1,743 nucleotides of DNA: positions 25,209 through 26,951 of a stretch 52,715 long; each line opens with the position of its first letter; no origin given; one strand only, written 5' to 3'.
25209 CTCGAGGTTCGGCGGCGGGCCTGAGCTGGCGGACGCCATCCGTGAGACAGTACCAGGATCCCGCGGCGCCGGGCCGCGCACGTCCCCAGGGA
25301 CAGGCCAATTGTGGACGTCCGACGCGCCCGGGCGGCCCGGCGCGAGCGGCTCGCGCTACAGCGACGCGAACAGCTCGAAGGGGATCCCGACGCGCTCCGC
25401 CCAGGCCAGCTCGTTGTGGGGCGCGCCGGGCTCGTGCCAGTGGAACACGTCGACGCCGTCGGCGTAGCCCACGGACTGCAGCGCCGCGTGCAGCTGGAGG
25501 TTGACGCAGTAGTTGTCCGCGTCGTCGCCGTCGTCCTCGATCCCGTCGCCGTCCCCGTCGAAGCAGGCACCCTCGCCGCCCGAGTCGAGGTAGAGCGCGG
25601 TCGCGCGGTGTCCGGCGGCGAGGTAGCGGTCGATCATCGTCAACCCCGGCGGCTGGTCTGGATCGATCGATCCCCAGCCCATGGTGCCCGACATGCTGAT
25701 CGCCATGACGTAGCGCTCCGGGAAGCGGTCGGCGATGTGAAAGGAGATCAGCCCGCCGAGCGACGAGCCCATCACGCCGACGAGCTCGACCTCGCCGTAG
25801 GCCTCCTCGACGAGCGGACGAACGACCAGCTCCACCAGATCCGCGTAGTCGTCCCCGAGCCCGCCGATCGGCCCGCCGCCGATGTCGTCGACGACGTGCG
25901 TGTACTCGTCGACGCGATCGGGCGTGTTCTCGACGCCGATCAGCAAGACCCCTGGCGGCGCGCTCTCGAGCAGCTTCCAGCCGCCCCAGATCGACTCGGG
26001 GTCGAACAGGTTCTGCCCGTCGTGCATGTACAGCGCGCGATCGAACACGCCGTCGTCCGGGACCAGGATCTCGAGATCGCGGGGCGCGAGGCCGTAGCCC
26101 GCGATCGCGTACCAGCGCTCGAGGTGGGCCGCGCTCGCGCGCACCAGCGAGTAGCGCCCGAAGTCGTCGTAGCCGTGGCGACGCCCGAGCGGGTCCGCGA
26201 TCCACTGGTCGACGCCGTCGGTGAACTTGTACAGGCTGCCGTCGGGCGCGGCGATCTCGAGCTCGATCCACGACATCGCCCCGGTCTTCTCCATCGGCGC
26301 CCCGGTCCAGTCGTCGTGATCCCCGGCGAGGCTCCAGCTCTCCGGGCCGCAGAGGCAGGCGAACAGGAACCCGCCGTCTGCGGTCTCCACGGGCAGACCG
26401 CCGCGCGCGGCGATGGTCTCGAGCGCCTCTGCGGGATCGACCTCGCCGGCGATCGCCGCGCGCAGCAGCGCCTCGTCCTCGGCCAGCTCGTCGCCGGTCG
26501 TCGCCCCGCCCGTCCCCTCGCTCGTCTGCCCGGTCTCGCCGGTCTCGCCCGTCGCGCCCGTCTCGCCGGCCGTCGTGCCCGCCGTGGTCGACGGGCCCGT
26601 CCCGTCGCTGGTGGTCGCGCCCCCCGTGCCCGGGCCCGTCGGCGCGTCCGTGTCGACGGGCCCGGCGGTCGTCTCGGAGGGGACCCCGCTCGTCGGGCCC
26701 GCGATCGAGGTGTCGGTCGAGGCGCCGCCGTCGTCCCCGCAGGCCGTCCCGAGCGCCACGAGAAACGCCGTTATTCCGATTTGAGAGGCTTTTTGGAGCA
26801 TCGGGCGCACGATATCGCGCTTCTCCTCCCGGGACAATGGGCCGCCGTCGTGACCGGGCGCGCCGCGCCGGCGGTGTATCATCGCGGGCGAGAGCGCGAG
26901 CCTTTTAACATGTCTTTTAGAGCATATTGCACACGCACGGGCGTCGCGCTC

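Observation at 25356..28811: Divergent pair: MYXO-CTERM-tagged pentaheme cytochrome c and a secreted esterase lipoprotein sharing an AT-rich promoter gap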

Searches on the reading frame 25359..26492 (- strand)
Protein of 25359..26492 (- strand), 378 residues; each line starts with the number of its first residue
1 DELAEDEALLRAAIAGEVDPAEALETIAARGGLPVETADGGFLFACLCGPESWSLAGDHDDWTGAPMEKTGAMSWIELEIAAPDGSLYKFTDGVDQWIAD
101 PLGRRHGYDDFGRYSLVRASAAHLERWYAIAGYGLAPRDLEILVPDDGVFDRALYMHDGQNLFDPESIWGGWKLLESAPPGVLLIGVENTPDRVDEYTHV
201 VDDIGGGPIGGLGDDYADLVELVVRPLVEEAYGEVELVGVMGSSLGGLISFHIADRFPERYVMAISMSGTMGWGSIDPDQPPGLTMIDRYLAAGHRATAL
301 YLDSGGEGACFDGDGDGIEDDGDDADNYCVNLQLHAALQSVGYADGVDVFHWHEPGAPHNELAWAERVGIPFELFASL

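Call 74: find_homologous_proteins(query=window:25359-26492:-, max_evalue=0.00001)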
Query seq(378 aa) (378 aa): 2356 proteins with E <= 0.00001 among 8000 candidates; the best 120 are listed.
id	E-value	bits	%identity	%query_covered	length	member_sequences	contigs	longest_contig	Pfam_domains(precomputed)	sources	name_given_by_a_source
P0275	1.3e-255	866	100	100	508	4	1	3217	PF00756.27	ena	-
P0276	1.8e-202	691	81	99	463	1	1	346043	PF00756.27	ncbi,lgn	-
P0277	1.8e-196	671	79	99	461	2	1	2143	PF00756.27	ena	-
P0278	9.8e-165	567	66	99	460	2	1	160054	PF00756.27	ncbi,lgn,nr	ncbi:MAG: hypothetical protein JNL82_05225 [Myxococcales bacterium]|nr:hypothetical protein [Myxococ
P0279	5.0e-161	554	64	100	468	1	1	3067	PF00756.27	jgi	-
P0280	4.5e-160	551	66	100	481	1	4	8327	PF00756.27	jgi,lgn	jgi:hypothetical protein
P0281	7.5e-160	550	66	99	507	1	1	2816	PF00756.27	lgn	-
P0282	2.9e-158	545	63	98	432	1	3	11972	PF00756.27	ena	-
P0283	4.2e-158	545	65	99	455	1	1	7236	PF00756.27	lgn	-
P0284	7.4e-158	544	66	98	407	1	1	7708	PF00756.27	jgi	jgi:hypothetical protein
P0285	5.3e-157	541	64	99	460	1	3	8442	PF00756.27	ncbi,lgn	ncbi:MAG TPA: alpha/beta hydrolase-fold protein [Nannocystis sp.]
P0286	1.2e-156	540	65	99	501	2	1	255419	PF00756.27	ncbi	-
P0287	4.4e-156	538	64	99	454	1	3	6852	PF00756.27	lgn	-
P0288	1.9e-155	536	63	99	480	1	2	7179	PF00756.27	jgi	jgi:pimeloyl-ACP methyl ester carboxylesterase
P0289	1.2e-154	533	63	99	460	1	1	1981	PF00756.27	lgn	-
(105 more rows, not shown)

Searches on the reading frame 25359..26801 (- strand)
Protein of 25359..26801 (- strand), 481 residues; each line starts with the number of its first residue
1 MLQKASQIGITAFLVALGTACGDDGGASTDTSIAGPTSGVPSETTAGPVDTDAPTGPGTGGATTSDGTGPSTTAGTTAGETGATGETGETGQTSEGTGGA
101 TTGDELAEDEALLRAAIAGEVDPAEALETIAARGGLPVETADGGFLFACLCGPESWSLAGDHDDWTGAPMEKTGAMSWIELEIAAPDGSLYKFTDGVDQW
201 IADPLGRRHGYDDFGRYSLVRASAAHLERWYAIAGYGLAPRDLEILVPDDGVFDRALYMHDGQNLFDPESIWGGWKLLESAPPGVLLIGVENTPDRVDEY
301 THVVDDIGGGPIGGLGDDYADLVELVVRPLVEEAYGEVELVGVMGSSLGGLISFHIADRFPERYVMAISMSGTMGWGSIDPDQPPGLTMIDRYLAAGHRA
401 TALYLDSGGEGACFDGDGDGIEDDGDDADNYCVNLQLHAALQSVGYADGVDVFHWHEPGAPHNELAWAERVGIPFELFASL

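Call 6: search_protein_families(library=pfam, proteins=[window:25359-26801:-], max_evalue=0.1)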
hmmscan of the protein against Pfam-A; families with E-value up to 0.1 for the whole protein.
window:25359-26801:- (481 aa): 3 families
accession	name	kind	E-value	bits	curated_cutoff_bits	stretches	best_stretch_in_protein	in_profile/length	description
PF00756.26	Esterase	-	1.2e-07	32.2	22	1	256-454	26-232/251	Putative esterase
PF00561.26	Abhydrolase_1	-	0.00042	20.5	25.8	1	319-383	50-116/245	alpha/beta hydrolase fold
PF00326.27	Peptidase_S9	-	0.0006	19.8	22.6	1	318-379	44-104/213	Prolyl oligopeptidase family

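Call 7: search_protein_families(library=ncbifam, proteins=[window:25359-26801:-], max_evalue=0.1)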
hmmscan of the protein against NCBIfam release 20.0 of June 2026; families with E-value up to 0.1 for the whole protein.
window:25359-26801:- (481 aa): 6 families
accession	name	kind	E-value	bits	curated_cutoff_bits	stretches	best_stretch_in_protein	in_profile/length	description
NF007758.0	PRK10439.1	equivalog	0.0018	17.3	222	1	343-390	296-341/418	enterochelin esterase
NF041759.1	mac_hydro_EstT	equivalog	0.0021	17.3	450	1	320-385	77-138/278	macrolide hydrolase EstT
NF005757.0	PRK07581.1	subfamily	0.005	15.8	332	1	328-373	113-158/339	hypothetical protein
NF006449.0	PRK08775.1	equivalog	0.042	12.7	296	1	330-372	130-172/344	homoserine O-succinyltransferase MetX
NF052610.1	macro_16_ester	equivalog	0.05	12.9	420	1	333-385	89-140/281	alpha/beta fold macrolide esterase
NF005071.0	PRK06489.1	equivalog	0.06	12.4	305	1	318-370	135-186/362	hypothetical protein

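Call 64: search_solved_structures(query=window:25359-26801:-, max_evalue=0.01, show_alignments=1)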
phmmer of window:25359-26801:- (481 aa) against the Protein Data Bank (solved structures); distinct sequences matched with E-value up to 0.01: 3.
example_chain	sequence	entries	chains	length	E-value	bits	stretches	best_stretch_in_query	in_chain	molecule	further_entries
6gui_A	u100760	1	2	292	0.0051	18.7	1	310-379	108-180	Siderophore esterase IroE-like, putative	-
6gud_A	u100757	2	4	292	0.0051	18.7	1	310-379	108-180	Siderophore esterase IroE-like, putative | Siderophore triacetylfusarinine C esterase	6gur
6gul_A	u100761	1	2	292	0.0055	18.6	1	310-379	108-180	Siderophore esterase IroE-like, putative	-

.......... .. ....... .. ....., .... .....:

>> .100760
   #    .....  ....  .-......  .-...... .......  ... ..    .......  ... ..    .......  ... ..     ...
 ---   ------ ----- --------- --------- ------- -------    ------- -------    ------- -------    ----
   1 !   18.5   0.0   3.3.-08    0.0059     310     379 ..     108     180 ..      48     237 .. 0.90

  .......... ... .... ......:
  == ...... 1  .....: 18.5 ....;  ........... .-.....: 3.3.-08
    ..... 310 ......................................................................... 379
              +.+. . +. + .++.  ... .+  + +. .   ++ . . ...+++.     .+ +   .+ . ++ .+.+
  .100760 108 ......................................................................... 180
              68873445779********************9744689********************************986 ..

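Call 79: predict_structure(alignment_id=A4)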
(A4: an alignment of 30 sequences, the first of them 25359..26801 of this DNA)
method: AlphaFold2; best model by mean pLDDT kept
length: 481 residues; sequences in the alignment: 30
mean_pLDDT: 81.3   pTM: 0.76
mean pLDDT of the five models: 81.3, 80.6, 80.5, 79.8, 79.2
residues with pLDDT >= 90: 292; 70-90: 75; 50-70: 23; < 50: 91
segments of 3 or more residues with pLDDT < 50: 1-7, 18-100
pLDDT, mean of each block of 10 residues (from residue 1): 45 49 37 34 36 41 40 42 36 39 79 98 97 94 96 95 97 97 96 95 95 94 93 96 93 95 84 73 94 96 90 97 98 96 95 98 97 84 86 96 92 86 72 94 98 93 84 93 87
secondary structure, 60 per line:
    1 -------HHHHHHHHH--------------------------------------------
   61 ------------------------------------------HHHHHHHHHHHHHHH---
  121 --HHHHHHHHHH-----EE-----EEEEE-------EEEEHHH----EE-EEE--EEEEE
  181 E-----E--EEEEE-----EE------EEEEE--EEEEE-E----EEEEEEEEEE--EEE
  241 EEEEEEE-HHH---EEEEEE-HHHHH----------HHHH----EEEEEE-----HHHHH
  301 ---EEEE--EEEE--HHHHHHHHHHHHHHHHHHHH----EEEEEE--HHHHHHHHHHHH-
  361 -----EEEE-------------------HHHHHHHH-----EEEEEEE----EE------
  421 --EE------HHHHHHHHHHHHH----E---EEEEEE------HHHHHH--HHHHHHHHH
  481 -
elements in order: H8-16 H103-117 H123-132 E145-149 E157-160 E171-173 E176-181 E190-194 E208-212 E215-219 E226-235 E238-247 E255-260 H262-266 H277-280 E285-290 H296-300 E304-307 E310-313 H316-335 E340-345 H348-359 E366-369 H389-396 E402-408 H431-443 E452-457 H464-469 H472-480

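Call 82: fold_search(model_id=the predicted structure, library=pdb)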
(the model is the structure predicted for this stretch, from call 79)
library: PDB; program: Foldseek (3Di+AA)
matches with E <= 10: 1938; with E <= 0.001: 1139
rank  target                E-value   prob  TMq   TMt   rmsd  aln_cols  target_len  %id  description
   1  3c8d_D                3.8e-14  1.00  0.39  0.48  14.5       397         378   15  Crystal structure of the enterobactin esterase FES from Shigella flexneri in the presence of 2,3-Di-hydroxy-N-benzoyl- (released 2008-02-26)
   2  3mga_A                7.3e-14  1.00  0.39  0.47  16.6       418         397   15  2.4 Angstrom Crystal Structure of Ferric Enterobactin Esterase (fes) from Salmonella typhimurium (released 2010-04-21)
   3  3mga_B                7.7e-14  1.00  0.39  0.47  16.7       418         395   15  2.4 Angstrom Crystal Structure of Ferric Enterobactin Esterase (fes) from Salmonella typhimurium (released 2010-04-21)
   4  7b5v_B                9.8e-14  1.00  0.33  0.44  14.1       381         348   14  The carbohydrate binding module family 48 (CBM48) and carboxy-terminal carbohydrate esterase family 1 (CE1) domains of (released 2021-03-10)
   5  7b6b_B                2.1e-13  1.00  0.32  0.43  14.1       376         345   14  The carbohydrate binding module family 48 (CBM48) and carboxy-terminal carbohydrate esterase family 1 (CE1) domains of (released 2021-03-10)
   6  3c8d_A                5.2e-13  1.00  0.39  0.49  14.1       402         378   15  Crystal structure of the enterobactin esterase FES from Shigella flexneri in the presence of 2,3-Di-hydroxy-N-benzoyl- (released 2008-02-26)
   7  3c8d_C                5.9e-13  1.00  0.38  0.47  14.4       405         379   16  Crystal structure of the enterobactin esterase FES from Shigella flexneri in the presence of 2,3-Di-hydroxy-N-benzoyl- (released 2008-02-26)
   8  7b6b_A                7.5e-13  1.00  0.32  0.42  14.3       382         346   14  The carbohydrate binding module family 48 (CBM48) and carboxy-terminal carbohydrate esterase family 1 (CE1) domains of (released 2021-03-10)
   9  7b5v_A                8.0e-13  1.00  0.31  0.41  14.2       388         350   13  The carbohydrate binding module family 48 (CBM48) and carboxy-terminal carbohydrate esterase family 1 (CE1) domains of (released 2021-03-10)
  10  3c8h_B                8.5e-13  1.00  0.38  0.47  14.4       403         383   16  Crystal structure of the enterobactin esterase FES from Shigella flexneri in the presence of 2,3-Di-hydroxy-N-benzoyl- (released 2008-02-26)
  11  3c87_A                8.5e-13  1.00  0.38  0.46  14.6       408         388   15  Crystal structure of the enterobactin esterase FES from Shigella flexneri in the presence of enterobactin (released 2008-02-26)
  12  3c8d_B                1.1e-12  1.00  0.38  0.47  14.5       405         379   14  Crystal structure of the enterobactin esterase FES from Shigella flexneri in the presence of 2,3-Di-hydroxy-N-benzoyl- (released 2008-02-26)
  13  3c87_B                1.8e-12  1.00  0.39  0.47  14.7       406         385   16  Crystal structure of the enterobactin esterase FES from Shigella flexneri in the presence of enterobactin (released 2008-02-26)
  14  2b20                  2.8e-12  1.00  0.39  0.47  14.9       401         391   15  Crystal Structure of Enterochelin Esterase from Shigella flexneri Enterochelin Esterase (released 2005-11-01)
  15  3c8h_A                3.8e-12  1.00  0.35  0.44  14.6       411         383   15  Crystal structure of the enterobactin esterase FES from Shigella flexneri in the presence of 2,3-Di-hydroxy-N-benzoyl- (released 2008-02-26)
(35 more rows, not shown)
